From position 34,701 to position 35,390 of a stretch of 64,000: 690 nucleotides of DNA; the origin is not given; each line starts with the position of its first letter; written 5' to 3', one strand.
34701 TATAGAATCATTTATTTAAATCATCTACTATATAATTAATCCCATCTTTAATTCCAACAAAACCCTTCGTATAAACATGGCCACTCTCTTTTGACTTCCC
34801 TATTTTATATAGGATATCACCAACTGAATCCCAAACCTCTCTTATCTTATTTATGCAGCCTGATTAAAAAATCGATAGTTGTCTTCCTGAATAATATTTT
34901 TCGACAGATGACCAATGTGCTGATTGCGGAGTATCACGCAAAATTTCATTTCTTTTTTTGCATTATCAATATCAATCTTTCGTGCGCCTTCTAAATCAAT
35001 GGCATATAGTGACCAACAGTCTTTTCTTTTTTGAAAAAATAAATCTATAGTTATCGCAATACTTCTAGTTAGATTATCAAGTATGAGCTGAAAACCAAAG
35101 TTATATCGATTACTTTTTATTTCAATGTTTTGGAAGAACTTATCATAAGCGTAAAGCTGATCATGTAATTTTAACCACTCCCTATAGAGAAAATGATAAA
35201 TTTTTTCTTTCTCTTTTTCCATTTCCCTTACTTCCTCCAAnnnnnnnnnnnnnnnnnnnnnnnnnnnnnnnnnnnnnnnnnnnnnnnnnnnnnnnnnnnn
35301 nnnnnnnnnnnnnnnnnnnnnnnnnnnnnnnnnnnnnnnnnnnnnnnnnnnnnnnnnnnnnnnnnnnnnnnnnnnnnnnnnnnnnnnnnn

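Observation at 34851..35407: Translationally coupled AbrB-fold antitoxin-like gene and HEPN-like candidate toxin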

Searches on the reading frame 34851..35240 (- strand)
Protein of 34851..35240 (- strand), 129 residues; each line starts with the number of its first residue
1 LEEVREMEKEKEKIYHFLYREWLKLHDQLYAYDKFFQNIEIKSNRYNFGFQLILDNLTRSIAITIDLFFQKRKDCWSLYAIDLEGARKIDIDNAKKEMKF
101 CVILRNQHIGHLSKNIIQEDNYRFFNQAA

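Call 3: search_protein_families(library=pfam, proteins=[window:34851-35240:-], max_evalue=1)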
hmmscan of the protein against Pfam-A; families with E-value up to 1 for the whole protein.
window:34851-35240:- (129 aa): 2 families
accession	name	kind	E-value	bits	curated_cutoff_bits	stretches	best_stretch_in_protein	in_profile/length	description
PF18734.6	HEPN_AbiU2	-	0.047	13.6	26.8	1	91-116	112-138/193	AbiU2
PF05866.16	RusA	-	0.16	13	22.8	1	56-96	46-87/124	Endodeoxyribonuclease RusA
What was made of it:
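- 34908..34928 (-): Codons of the Rx5H motif (RNQHIGH), the predicted catalytic Arg and His of the HEPN RNase. Pfam HEPN_AbiU2 aligns over this stretch (call 3).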

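Call 4: search_protein_families(library=padloc, proteins=[window:34851-35240:-], max_evalue=1)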
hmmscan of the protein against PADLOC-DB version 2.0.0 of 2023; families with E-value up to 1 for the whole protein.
window:34851-35240:- (129 aa): 0 families

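Call 5: search_protein_families(library=ncbifam, proteins=[window:34851-35240:-], max_evalue=1)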
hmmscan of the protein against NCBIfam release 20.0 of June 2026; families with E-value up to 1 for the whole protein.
window:34851-35240:- (129 aa): 0 families

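Call 6: find_homologous_proteins(query=window:34851-35240:-, max_evalue=0.01)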
Query window:34851-35240:- (129 aa): 3 proteins with E <= 0.01 among 3 candidates.
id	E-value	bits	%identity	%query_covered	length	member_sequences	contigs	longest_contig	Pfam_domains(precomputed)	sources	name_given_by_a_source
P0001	3.7e-76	271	100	95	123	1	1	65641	-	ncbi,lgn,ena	-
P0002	4.9e-40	155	57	95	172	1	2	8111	PF18734.7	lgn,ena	-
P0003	4.1e-22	97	41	99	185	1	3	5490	-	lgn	-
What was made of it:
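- Checked: The database product is 123 aa (P0001, call 6).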

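Call 11: search_protein_families(library=pfam, proteins=[P0002, P0003], max_evalue=1)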
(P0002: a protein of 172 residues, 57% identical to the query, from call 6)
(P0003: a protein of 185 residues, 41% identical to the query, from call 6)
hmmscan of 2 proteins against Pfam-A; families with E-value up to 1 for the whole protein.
P0002 (172 aa): 2 families
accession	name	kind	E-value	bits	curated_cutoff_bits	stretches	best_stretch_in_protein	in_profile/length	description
PF18734.6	HEPN_AbiU2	-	5e-08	33.1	26.8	1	77-144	103-170/193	AbiU2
PF10849.13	DUF2654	-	0.066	13.9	25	0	80-106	10-34/70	Protein of unknown function (DUF2654)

P0003 (185 aa): 2 families
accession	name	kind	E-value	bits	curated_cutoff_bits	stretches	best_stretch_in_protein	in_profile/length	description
PF18734.6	HEPN_AbiU2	-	0.001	19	26.8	1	89-153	107-171/193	AbiU2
PF23908.1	DUF7250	-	0.046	14.3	27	1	90-133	23-68/103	Domain of unknown function (DUF7250)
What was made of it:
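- Family: the orthologue P0002 (57% identical) scores 33.1 bits on PF18734, above GA 26.8 (call 11).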

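Call 15: find_encoding_contigs(protein=P0002, flank=5000)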
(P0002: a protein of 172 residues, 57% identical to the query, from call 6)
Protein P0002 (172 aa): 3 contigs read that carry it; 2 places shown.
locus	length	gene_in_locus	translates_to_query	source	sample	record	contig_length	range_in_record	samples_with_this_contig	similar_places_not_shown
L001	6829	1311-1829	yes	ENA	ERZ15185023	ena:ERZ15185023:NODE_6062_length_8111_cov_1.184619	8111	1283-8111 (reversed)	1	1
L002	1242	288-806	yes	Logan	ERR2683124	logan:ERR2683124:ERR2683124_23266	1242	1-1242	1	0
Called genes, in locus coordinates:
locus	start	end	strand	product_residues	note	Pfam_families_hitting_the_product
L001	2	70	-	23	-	?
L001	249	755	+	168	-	PF13302:Acetyltransf_3, PF13420:Acetyltransf_4, PF00583:Acetyltransf_1, PF13508:Acetyltransf_7 (weak)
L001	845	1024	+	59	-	PF04014:MazE_antitoxin (weak)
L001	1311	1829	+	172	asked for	PF18734:HEPN_AbiU2 (weak)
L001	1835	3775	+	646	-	PF12564:TypeIII_RM_meth, PF01555:N6_N4_Mtase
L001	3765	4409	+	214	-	-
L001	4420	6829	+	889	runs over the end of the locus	PF00270:DEAD (weak), PF04851:ResIII, PF27159:HI_1054_N, PF27365:HI_1054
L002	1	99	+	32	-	?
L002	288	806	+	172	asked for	PF18734:HEPN_AbiU2 (weak)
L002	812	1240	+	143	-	?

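Call 16: find_encoding_contigs(protein=P0003, flank=5000)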
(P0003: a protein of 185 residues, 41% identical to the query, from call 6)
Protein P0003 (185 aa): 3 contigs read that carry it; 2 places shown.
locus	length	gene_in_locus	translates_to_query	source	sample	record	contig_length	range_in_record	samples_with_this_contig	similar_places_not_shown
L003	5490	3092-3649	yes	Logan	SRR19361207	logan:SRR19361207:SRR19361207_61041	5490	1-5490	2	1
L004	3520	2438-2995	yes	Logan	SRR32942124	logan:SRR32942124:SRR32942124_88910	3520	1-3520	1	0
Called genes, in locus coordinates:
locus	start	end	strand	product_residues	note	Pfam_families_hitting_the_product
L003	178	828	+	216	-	PF01726:LexA_DNA_bind, PF00717:Peptidase_S24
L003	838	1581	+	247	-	PF13847:Methyltransf_31 (faint), PF01555:N6_N4_Mtase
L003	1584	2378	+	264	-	PF15515:MvaI_BcnI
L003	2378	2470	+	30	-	-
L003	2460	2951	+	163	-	-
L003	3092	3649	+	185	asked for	-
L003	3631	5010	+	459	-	PF01420:Methylase_S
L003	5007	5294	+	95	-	PF18743:AHJR-like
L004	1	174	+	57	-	?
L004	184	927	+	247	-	PF13847:Methyltransf_31 (faint), PF01555:N6_N4_Mtase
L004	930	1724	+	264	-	PF15515:MvaI_BcnI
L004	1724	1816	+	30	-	-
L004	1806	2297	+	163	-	-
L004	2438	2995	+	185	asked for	-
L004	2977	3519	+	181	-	?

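Call 21: find_homologous_proteins(query=A2, max_evalue=0.01)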
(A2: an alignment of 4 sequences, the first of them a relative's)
Query A2 (4 sequences) (172 aa, profile of the alignment): 11 proteins with E <= 0.01 among 3047 candidates.
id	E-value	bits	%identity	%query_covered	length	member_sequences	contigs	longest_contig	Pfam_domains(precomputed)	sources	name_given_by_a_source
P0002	1.2e-83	297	100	100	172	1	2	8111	PF18734.7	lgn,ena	-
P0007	2.5e-79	283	88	100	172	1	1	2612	PF18734.7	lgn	-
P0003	4.4e-77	276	40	96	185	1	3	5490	-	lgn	-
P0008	8.7e-71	255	64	99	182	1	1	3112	-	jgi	jgi:hypothetical protein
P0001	2.7e-61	225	57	71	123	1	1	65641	-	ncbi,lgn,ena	-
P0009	1.4e-57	212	61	81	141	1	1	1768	-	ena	-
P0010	1.8e-48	183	40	100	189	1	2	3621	-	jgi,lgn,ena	-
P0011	1.2e-47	180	50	83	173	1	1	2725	-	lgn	-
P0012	1.8e-42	163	40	96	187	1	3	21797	-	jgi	-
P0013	5.4e-42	162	36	99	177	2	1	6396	PF18734.7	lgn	-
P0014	3.4e-36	143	41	71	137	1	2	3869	-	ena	-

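Call 25: search_protein_representatives(alignment_id=A2)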
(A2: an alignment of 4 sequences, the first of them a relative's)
Query: 4 sequences, 168 profile positions. Proteins with E-value up to 0.001 (for the whole library): 28; up to 1e-10: 23; up to 1e-30: 10. The best 28 are listed.
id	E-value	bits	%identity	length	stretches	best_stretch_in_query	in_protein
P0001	8.5e-62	224.5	-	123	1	3-124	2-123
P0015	1.4e-53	197.8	-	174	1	5-168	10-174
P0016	6.0e-40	153.4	-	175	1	2-167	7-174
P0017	1.2e-39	152.4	-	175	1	6-167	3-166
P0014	1.1e-36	142.8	-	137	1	2-130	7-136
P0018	7.9e-36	140.0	-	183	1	8-166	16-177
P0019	5.0e-34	134.2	-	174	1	7-168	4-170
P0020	2.1e-31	125.6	-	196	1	3-167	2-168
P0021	3.4e-31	125.0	-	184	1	6-166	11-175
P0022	9.8e-31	123.5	-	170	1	1-168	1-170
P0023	5.1e-30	121.1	-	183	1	4-167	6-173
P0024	1.2e-28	116.6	-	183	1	5-167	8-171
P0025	2.0e-27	112.7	-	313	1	7-167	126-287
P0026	6.4e-27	111.0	-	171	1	5-153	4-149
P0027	2.5e-24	102.6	-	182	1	5-166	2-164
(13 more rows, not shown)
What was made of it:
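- Closest known: AbiU2-type HEPN domain. Different: A short (about 170-190 aa) and rare subfamily: 28 representatives at 50% identity among 1.84 billion proteins (call 25), with neighbouring genes resembling those of CPR genomes.
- Checked: All intact homologues are 165-206 aa (calls 21, 25).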

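Call 27: predict_structure(alignment_id=A3)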
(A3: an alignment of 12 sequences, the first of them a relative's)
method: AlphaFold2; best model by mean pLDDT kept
length: 172 residues; sequences in the alignment: 12
mean_pLDDT: 78.8   pTM: 0.77
mean pLDDT of the five models: 78.8, 78.1, 74.4, 73.6, 73.6
residues with pLDDT >= 90: 55; 70-90: 75; 50-70: 25; < 50: 17
segments of 3 or more residues with pLDDT < 50: 103-117
pLDDT, mean of each block of 10 residues (from residue 1): 85 91 90 70 78 89 88 90 94 77 45 47 86 94 79 60 79 70
secondary structure, 60 per line:
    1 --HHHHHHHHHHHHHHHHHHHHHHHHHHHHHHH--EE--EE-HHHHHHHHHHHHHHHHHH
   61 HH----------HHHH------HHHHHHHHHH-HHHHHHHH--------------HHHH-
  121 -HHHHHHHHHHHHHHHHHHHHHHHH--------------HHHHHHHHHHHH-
elements in order: H3-33 H43-62 H73-76 H83-92 H94-101 H116-119 H122-145 H160-171

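Call 29: search_solved_structures(query=A4, max_evalue=10, show_alignments=2)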
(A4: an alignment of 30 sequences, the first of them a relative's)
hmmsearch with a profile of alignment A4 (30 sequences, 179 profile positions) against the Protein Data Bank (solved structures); distinct sequences matched with E-value up to 10: 12.
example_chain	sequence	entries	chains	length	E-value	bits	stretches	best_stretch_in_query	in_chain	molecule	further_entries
8d3l_E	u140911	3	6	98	0.0047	19.9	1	42-90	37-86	CRISPR-associated endonuclease Cas2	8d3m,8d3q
4es1_A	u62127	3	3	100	0.0049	19.8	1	42-90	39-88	BH0342 protein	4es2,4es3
8d3p_E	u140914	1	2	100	0.0049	19.8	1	42-90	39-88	CRISPR-associated endonuclease Cas2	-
8gl3_A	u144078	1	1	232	0.051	16.5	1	122-170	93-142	pRLB-519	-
1hwt_C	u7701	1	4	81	0.35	13.8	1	80-143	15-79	PROTEIN (HEME ACTIVATOR PROTEIN)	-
2hap_C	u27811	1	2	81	0.38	13.7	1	80-143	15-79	PROTEIN (HEME ACTIVATOR PROTEIN)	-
3kp2_A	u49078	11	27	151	0.6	13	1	79-135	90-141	Transcriptional regulator TcaR | TcaR transcription regulator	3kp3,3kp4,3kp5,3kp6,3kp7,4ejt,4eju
6dm9_B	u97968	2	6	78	0.68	12.9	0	121-152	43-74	DHD15_extended_B | DHD15_closed_B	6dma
8x7z_A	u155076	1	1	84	0.75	12.7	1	100-171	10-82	HR1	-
1epu_A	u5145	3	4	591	1.7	11.5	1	90-153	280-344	S-SEC1 | SEC1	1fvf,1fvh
6xns_A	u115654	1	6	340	6.9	9.6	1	123-174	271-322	C3_crown-05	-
8qad_A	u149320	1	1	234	7.4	9.5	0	123-169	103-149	sc-apCC-6-LLIA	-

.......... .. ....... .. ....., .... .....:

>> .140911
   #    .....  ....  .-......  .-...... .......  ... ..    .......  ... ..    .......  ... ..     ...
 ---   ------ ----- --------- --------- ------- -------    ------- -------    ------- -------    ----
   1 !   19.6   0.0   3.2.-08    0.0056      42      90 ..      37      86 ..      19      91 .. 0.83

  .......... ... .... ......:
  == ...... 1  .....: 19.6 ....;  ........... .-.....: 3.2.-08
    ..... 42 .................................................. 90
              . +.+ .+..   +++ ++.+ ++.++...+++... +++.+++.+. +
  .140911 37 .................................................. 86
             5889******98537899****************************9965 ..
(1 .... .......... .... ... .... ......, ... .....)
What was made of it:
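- Tried and rejected: The only hit was a marginal Cas2 match (E=0.005 over 49 residues), which I take as chance because the folds differ (call 29).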

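Call 31: fold_search(model_id=the predicted structure, library=pdb)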
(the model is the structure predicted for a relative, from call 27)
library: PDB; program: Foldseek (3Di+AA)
matches with E <= 10: 264; with E <= 0.001: 0
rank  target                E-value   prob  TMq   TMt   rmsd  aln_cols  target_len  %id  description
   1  6egc                  2.5e-01  0.80  0.38  0.43  12.2       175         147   12  Single-chain version of 2L4HC2_23 (PDB 5J0K) (released 2019-05-29)
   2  8tn1_A                3.1e-01  0.80  0.39  0.44   9.3       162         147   10  De novo designed protein binds poly ADP ribose polymerase inhibitors (PARPi) - apo (released 2024-04-24)
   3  7uj6_B                5.7e-01  0.69  0.38  0.42   7.6       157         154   15  Outer Surface Protein C Type K (released 2023-04-05)
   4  8w6e_A                5.9e-01  0.69  0.43  0.45   8.3       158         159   15  De novo design of HBC599 binder (released 2024-11-27)
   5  8w6e_B                6.9e-01  0.38  0.35  0.37  11.5       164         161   14  De novo design of HBC599 binder (released 2024-11-27)
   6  8w6f_A                7.6e-01  0.63  0.42  0.45  11.5       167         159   16  Apo structure of HBC binder (released 2024-11-27)
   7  1ez3_A                8.0e-01  0.20  0.25  0.31  19.8       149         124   13  CRYSTAL STRUCTURE OF THE NEURONAL T-SNARE SYNTAXIN-1A (released 2000-06-07)
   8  1ggq_B                8.5e-01  0.60  0.41  0.43   8.2       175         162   14  OUTER SURFACE PROTEIN C (OSPC) OF BORRELIA BURGDORFERI STRAIN B31 (released 2001-03-14)
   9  7jh6_A                8.9e-01  0.30  0.36  0.35  11.7       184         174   13  De novo designed two-domain di-Zn(II) and porphyrin-binding protein (released 2020-12-09)
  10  2l81_MODEL_1_A        1.0e+00  0.23  0.32  0.31   8.9       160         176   13  Solution NMR Structure of the serine-rich domain of hEF1 (Enhancer of filamentation 1) from Homo sapiens, Nort (released 2011-02-09)
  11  9bif_S                1.1e+00  0.60  0.41  0.44   7.8       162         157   15  Fab B11-OspCA complex (released 2024-11-20)
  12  3t6g_B                1.1e+00  0.63  0.42  0.51   7.3       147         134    8  Structure of the complex between NSP3 (SHEP1) and p130Cas (released 2011-11-23)
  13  1ggq_A                1.1e+00  0.57  0.41  0.42   7.4       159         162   14  OUTER SURFACE PROTEIN C (OSPC) OF BORRELIA BURGDORFERI STRAIN B31 (released 2001-03-14)
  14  2lig_A                1.1e+00  0.28  0.35  0.37   8.8       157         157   10  THREE-DIMENSIONAL STRUCTURES OF THE LIGAND-BINDING DOMAIN OF THE BACTERIAL ASPARTATE RECEPTOR WITH AND WITHOUT A LIGAN (released 1995-09-15)
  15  9bif_A                1.2e+00  0.60  0.44  0.48   8.8       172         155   14  Fab B11-OspCA complex (released 2024-11-20)
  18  3jrt                  1.5e+00  0.18  0.33  0.34  12.9       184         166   17  Structure from the mobile metagenome of V. paracholerae: Integron cassette protein Vpc_cass2 (released 2009-09-22)
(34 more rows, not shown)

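Call 34: search_protein_families(library=pfam, alignment_id=A4, max_evalue=0.01)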
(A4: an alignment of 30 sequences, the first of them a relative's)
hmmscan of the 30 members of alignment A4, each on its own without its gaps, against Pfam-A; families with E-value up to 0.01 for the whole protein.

A. member 1, P0002 (172 aa): 1 family
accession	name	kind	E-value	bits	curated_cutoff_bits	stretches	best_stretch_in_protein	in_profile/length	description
PF18734.6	HEPN_AbiU2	-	5e-08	33.1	26.8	1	77-144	103-170/193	AbiU2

B. families by the number of members that match (of 30 scanned): 2 families
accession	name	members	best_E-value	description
PF18734.6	HEPN_AbiU2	16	1.1e-08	AbiU2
PF25503.1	TPR_CHK1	1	0.003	CHK1-like, TPR repeats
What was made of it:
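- Checked: It does match a named family, Pfam HEPN_AbiU2 (calls 3, 11, 34).
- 16 of 30 family members hit PF18734 at E<=0.01, with no competing family (call 34). Pfam matches cover only the C-terminal part of the AbiU2 profile (positions about 103-170 of 193) (calls 11, 34). A Pfam gathering-score match for the orthologue and 16 of 30 members hitting only HEPN_AbiU2 (calls 11, 34).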

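Call 40: find_related_loci(query=A5, collection=genome_contigs, flank=4000)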
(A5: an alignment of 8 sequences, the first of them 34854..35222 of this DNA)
Query A5 (123 aa) in genome_contigs; peptide patterns used: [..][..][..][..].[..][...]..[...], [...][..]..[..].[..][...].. (x = any residue, [..] = any of these).
63 stretches matched a pattern, but none encodes a relative of the query by tblastn (E <= 1e-3).
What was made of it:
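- Tried and rejected: The scan of representative genomes for the HEPN family found nothing (call 40).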

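Call 41: find_related_loci(query=A5, collection=metagenome_contigs, flank=4000)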
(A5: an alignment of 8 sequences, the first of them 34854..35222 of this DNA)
Query A5 (123 aa) in metagenome_contigs; peptide patterns used: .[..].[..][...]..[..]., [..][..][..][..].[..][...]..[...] (x = any residue, [..] = any of these).
600 stretches matched a pattern (row limit reached: there are more); 2 encode a relative of the query (tblastn E <= 1e-3); 2 distinct loci.
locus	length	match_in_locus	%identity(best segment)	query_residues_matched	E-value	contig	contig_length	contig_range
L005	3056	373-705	50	7-119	8e-29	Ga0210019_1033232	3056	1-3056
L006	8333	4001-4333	42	8-120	1e-23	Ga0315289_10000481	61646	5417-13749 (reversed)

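Call 44: find_encoding_contigs(protein=P0008, flank=3000, max_places=3)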
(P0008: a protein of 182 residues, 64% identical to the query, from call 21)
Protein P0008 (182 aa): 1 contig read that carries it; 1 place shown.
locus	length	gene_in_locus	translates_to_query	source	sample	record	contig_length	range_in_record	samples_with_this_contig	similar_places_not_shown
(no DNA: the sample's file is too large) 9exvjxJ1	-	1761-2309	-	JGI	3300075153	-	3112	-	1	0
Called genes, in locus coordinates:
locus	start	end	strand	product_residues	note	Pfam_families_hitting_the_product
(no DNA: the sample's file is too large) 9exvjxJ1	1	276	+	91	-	?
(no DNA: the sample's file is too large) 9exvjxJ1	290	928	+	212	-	PF12686:DUF3800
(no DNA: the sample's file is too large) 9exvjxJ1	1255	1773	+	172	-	PF13328:HD_4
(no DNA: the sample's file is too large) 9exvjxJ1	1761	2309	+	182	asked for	-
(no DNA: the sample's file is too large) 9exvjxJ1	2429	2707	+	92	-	-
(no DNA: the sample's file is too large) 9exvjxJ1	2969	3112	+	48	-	?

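Call 45: find_encoding_contigs(protein=P0012, flank=3000, max_places=3)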
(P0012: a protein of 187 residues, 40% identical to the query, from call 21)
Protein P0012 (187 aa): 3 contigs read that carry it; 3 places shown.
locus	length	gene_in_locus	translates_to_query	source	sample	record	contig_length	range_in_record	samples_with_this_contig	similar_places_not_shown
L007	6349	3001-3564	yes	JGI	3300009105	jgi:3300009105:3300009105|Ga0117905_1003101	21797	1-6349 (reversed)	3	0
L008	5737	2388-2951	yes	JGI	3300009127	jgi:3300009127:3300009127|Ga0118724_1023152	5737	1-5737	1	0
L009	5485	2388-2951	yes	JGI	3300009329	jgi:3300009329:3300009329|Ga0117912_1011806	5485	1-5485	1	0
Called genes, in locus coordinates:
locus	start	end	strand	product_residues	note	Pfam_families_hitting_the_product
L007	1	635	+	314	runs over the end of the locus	PF01368:DHH, PF02272:DHHA1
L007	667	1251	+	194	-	PF00574:CLP_protease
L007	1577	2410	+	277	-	PF01170:UPF0020 (faint), PF01555:N6_N4_Mtase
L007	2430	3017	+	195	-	PF01844:HNH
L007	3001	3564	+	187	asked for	-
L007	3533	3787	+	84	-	PF11225:DUF3024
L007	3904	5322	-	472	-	PF01943:Polysacc_synt, PF13440:Polysacc_synt_3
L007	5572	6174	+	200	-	PF01330:RuvA_N, PF14520:HHH_5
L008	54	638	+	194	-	PF00574:CLP_protease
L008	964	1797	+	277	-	PF01170:UPF0020 (faint), PF01555:N6_N4_Mtase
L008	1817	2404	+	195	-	PF01844:HNH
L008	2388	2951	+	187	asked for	-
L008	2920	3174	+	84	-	PF11225:DUF3024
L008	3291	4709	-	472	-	PF01943:Polysacc_synt, PF13440:Polysacc_synt_3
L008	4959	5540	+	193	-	PF01330:RuvA_N, PF14520:HHH_5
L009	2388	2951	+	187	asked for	-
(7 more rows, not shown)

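Call 46: find_encoding_contigs(protein=P0013, flank=3000, max_places=3)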
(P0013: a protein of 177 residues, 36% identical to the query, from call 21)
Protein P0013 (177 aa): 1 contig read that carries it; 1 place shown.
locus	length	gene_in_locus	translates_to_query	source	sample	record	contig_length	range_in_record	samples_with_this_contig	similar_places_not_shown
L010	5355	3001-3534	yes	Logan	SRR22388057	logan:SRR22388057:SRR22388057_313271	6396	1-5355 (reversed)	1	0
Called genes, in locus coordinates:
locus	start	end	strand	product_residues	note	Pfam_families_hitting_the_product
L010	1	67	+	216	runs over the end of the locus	PF01726:LexA_DNA_bind, PF00717:Peptidase_S24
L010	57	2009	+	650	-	PF13588:HSDR_N_2, PF02384:N6_Mtase, PF01170:UPF0020 (faint), PF20473:MmeI_Mtase (weak), PF07669:Eco57I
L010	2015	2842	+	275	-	PF12686:DUF3800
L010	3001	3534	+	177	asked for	PF18734:HEPN_AbiU2 (weak)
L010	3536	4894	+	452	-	PF01420:Methylase_S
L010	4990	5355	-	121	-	?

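Call 47: find_encoding_contigs(protein=P0011, flank=3000, max_places=3)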
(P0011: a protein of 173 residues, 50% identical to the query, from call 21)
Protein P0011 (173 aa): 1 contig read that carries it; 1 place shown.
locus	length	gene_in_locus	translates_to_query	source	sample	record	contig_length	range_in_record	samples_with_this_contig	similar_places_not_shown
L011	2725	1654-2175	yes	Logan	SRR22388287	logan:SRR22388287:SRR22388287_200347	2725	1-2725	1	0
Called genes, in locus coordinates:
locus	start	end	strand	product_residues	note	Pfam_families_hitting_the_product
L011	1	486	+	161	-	?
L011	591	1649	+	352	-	-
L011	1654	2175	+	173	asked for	-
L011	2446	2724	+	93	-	?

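Call 48: find_encoding_contigs(protein=P0007, flank=3000, max_places=3)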
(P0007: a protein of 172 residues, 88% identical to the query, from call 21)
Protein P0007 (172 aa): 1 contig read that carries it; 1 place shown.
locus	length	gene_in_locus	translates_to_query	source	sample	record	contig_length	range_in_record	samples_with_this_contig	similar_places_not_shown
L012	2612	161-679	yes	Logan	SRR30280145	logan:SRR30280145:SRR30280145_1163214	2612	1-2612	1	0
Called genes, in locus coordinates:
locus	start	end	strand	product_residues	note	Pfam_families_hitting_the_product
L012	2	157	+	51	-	?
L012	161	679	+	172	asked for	PF18734:HEPN_AbiU2 (weak)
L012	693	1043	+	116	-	PF12643:MazG-like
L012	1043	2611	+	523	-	?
